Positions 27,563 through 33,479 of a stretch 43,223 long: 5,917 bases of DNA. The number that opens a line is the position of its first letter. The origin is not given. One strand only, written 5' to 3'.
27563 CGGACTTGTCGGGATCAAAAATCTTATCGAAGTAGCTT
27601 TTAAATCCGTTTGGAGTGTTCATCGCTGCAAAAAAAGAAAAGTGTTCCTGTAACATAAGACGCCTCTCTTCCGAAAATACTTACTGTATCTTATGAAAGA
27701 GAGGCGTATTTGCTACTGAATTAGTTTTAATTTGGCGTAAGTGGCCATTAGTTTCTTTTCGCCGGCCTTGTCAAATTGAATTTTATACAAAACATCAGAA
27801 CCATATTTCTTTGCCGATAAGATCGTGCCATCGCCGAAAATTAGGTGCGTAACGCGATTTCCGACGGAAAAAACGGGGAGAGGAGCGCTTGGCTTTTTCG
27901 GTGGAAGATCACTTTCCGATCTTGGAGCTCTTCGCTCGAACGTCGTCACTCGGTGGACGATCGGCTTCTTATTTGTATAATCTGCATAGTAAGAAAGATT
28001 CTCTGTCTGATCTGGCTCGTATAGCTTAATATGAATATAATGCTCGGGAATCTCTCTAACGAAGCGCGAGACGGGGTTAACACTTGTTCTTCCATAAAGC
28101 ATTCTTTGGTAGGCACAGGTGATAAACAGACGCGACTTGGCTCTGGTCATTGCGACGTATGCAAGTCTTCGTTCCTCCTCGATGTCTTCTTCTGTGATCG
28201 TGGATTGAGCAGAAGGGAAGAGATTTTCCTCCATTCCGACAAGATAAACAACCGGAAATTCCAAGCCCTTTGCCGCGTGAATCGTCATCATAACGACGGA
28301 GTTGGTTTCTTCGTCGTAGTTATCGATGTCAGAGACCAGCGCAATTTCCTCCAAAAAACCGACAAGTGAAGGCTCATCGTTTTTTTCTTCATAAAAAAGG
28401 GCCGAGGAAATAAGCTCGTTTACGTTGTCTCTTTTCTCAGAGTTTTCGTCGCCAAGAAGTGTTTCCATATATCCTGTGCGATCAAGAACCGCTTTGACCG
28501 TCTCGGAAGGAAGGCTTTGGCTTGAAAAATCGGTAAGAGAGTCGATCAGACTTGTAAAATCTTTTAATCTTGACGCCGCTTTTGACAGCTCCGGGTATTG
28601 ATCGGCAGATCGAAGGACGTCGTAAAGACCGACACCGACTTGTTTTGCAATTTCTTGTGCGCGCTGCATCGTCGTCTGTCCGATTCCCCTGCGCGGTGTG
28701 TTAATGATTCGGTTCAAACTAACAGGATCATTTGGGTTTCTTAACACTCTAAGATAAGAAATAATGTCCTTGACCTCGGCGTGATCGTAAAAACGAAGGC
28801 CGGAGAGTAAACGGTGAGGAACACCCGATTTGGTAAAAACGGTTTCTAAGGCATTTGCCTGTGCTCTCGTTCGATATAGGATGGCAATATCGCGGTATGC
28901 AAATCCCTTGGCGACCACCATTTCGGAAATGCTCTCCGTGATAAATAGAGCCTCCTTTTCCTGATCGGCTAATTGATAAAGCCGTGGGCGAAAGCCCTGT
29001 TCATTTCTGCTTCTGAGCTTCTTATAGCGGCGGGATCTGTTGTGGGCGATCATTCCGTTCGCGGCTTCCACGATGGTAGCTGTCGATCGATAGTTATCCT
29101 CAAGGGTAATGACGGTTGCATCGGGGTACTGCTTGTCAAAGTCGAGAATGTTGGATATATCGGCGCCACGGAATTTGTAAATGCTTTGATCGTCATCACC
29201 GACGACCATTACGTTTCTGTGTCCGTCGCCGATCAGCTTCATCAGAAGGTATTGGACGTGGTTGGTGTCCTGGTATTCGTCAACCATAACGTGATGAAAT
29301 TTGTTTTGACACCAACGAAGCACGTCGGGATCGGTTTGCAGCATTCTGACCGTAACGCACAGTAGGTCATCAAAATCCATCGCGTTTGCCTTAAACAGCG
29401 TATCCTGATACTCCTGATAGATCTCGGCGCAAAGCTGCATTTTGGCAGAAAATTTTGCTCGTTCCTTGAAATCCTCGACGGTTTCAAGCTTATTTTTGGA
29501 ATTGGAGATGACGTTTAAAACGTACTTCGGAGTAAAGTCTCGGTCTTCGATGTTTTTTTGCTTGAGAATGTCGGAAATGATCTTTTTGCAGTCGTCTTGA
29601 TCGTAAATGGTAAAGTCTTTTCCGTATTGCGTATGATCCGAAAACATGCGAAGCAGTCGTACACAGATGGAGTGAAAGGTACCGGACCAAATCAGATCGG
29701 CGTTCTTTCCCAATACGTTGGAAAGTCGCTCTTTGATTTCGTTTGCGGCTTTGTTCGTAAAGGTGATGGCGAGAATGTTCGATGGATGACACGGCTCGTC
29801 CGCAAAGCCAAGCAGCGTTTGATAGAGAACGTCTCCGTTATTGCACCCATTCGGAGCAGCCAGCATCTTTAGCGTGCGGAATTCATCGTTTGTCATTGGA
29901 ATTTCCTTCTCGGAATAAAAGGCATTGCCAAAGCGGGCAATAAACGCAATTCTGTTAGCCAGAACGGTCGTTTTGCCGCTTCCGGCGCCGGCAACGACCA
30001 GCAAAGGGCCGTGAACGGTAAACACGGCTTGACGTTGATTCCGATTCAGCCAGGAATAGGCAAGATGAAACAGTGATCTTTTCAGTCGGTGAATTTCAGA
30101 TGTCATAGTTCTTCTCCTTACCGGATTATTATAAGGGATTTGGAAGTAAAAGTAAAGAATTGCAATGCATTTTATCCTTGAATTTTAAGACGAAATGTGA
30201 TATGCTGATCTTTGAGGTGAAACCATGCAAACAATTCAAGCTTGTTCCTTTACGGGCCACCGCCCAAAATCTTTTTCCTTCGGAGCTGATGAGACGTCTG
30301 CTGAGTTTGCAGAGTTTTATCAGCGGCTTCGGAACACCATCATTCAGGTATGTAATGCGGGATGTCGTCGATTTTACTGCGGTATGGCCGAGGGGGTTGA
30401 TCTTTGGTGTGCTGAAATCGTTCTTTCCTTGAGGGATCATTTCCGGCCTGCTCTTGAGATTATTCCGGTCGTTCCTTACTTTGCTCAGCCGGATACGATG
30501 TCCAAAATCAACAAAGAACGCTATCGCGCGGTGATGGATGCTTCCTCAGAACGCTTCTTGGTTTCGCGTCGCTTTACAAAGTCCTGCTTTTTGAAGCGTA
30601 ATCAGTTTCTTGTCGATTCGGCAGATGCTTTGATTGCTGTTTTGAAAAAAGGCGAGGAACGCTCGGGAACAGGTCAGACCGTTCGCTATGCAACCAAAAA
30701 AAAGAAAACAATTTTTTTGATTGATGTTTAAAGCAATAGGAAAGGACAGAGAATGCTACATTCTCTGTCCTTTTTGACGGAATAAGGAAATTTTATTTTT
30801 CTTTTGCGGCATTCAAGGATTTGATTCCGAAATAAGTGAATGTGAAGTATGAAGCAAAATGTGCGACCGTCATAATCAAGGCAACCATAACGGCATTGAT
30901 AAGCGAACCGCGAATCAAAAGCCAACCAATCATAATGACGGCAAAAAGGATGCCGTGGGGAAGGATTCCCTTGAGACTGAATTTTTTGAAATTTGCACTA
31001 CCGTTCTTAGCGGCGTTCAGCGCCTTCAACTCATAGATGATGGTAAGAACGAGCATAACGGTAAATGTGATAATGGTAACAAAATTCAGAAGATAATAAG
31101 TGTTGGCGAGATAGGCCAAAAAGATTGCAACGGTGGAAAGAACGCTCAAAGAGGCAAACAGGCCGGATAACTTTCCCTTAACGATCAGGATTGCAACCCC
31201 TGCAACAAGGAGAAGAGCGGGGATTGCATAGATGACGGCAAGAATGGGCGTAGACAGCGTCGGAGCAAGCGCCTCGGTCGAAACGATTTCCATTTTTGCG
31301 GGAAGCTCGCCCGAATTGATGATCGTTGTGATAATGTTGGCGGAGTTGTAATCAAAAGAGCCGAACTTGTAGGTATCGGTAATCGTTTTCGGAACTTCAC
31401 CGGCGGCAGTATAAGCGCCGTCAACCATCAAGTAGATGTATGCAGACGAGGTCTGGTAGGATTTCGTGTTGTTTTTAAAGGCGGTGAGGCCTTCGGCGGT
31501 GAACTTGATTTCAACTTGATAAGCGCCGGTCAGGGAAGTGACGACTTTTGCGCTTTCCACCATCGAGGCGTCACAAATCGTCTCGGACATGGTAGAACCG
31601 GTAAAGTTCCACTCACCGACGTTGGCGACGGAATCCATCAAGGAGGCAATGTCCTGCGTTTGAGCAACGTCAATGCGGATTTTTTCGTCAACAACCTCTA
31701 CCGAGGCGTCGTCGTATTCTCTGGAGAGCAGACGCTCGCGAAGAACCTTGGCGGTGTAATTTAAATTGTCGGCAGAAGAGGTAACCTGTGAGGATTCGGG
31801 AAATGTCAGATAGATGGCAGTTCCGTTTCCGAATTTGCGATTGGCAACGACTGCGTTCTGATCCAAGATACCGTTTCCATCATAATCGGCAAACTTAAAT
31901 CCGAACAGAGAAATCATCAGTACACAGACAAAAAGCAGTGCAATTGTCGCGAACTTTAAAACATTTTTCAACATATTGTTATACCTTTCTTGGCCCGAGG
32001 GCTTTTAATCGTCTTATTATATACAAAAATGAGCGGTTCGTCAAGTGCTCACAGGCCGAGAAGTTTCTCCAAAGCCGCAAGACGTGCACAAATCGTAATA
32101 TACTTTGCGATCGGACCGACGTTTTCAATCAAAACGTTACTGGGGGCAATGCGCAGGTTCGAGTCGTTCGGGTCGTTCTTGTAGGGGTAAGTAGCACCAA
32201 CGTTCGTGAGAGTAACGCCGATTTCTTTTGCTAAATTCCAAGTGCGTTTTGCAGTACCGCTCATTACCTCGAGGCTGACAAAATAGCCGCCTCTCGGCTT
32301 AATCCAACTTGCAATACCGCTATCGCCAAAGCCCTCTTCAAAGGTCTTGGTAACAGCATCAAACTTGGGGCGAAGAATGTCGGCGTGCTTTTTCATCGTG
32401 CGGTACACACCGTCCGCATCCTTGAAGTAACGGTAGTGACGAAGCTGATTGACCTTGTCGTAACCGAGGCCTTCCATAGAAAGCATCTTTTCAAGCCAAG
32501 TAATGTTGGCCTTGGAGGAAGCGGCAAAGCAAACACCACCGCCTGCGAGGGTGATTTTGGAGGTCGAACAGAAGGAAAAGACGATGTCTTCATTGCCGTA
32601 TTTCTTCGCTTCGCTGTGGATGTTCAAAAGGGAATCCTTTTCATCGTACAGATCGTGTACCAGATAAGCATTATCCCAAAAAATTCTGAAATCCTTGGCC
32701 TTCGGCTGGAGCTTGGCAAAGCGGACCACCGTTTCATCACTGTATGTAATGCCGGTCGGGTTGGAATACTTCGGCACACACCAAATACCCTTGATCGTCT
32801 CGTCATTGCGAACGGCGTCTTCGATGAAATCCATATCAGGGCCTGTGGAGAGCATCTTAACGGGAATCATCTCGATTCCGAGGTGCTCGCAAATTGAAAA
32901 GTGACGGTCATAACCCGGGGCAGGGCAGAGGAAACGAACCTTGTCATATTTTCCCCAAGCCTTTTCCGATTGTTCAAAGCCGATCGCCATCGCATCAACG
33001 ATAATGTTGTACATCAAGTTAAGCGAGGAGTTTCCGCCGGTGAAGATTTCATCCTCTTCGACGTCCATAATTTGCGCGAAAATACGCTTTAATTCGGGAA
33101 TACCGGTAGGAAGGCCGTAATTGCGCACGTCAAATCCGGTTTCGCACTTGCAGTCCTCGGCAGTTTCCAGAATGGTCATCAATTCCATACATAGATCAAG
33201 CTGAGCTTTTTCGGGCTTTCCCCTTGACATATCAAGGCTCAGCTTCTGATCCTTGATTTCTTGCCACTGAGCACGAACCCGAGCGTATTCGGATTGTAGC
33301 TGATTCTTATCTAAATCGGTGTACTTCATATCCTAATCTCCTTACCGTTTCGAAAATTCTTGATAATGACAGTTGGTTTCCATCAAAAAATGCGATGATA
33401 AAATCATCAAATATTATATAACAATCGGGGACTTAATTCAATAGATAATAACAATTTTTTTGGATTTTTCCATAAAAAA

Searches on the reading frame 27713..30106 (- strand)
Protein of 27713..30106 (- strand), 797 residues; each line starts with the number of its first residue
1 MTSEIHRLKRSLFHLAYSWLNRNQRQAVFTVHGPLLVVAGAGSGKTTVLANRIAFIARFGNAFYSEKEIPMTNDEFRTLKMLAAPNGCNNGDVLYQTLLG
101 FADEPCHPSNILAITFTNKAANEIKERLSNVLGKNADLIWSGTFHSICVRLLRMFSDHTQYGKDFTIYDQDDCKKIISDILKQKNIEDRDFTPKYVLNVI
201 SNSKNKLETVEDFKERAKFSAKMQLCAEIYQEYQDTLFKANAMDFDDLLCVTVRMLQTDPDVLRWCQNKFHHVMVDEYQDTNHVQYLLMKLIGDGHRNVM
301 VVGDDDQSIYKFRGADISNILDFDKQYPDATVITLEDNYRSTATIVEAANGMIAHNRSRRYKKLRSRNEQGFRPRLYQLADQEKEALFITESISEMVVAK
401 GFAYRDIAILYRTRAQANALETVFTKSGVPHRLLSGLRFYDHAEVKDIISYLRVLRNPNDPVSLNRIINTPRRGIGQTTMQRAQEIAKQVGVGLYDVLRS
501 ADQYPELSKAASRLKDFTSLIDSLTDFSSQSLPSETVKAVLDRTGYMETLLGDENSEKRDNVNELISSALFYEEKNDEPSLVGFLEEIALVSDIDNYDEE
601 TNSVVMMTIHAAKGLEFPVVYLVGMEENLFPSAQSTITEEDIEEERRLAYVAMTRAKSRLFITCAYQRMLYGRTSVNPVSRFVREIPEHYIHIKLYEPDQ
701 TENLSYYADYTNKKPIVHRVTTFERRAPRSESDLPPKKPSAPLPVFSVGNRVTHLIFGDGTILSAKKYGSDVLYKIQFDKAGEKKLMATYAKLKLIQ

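Call 11: search_protein_families(library=pfam, proteins=[window:27713-30106:-], max_evalue=0.001)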
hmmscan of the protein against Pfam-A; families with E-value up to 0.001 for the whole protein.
window:27713-30106:- (797 aa): 9 families
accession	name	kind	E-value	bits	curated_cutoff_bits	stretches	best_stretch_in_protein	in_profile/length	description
PF00580.27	UvrD-helicase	-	2.1e-82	277.3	23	2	104-328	41-271/271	UvrD/REP helicase N-terminal domain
PF13361.12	UvrD_C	-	2.9e-75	254.3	25.6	1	333-665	1-348/350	UvrD-like helicase C-terminal domain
PF13245.12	AAA_19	-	2.9e-19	70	25.1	1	24-313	1-134/134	AAA domain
PF13538.12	UvrD_C_2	-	3.2e-10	40.2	27.4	1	604-662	2-51/52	UvrD-like helicase C-terminal domain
PF01443.25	Viral_helicase1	-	1e-08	35.7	21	0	590-662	164-226/228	Viral superfamily 1 RNA helicase core domain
PF21196.3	PcrA_UvrD_tudor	-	3.1e-08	33.8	23.9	1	748-791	1-44/48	PcrA/UvrD tudor domain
PF13604.12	AAA_30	-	2.9e-05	24.4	27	0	20-55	2-41/191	AAA domain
PF13087.12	AAA_12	-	0.00028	21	27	0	593-665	128-193/195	AAA domain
PF13086.12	AAA_11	-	0.00053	20.3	27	0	24-288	15-232/257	AAA domain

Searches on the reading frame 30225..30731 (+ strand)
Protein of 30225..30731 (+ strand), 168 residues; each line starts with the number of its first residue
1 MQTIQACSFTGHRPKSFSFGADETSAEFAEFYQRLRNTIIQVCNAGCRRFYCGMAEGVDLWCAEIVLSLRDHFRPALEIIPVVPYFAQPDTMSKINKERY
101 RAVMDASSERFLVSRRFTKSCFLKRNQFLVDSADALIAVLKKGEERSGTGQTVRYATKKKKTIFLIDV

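Call 11: search_protein_families(library=pfam, proteins=[window:30225-30731:+], max_evalue=0.001)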
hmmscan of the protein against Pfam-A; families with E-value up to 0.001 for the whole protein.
window:30225-30731:+ (168 aa): 2 families
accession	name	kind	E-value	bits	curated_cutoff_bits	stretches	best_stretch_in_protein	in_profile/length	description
PF06908.16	YpsA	-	1.8e-16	61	27.7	1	8-167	2-164/168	YspA SLOG family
PF02481.21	DNA_processg_A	-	8.3e-05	22.3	29.6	1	53-166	80-187/212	DNA recombination-mediator protein A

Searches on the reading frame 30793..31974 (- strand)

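Call 11: search_protein_families(library=pfam, proteins=[window:30793-31974:-], max_evalue=0.001)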
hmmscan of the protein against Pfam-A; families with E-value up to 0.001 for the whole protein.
window:30793-31974:- (393 aa): 1 family
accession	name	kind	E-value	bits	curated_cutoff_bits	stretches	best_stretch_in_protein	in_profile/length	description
PF22599.2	SecDF_P1_head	-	3.5e-05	24.1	27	1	131-226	18-114/114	SecDF, P1 head subdomain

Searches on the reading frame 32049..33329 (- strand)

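Call 11: search_protein_families(library=pfam, proteins=[window:32049-33329:-], max_evalue=0.001)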
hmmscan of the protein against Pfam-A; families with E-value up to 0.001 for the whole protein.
window:32049-33329:- (426 aa): 2 families
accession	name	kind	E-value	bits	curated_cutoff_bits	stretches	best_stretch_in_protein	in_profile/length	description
PF12897.13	Asp_aminotransf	-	4e-147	490.8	27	1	8-425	3-419/421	Aspartate amino-transferase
PF00155.27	Aminotran_1_2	-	1.5e-10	41.3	19.7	1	127-403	88-353/361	Aminotransferase class I and II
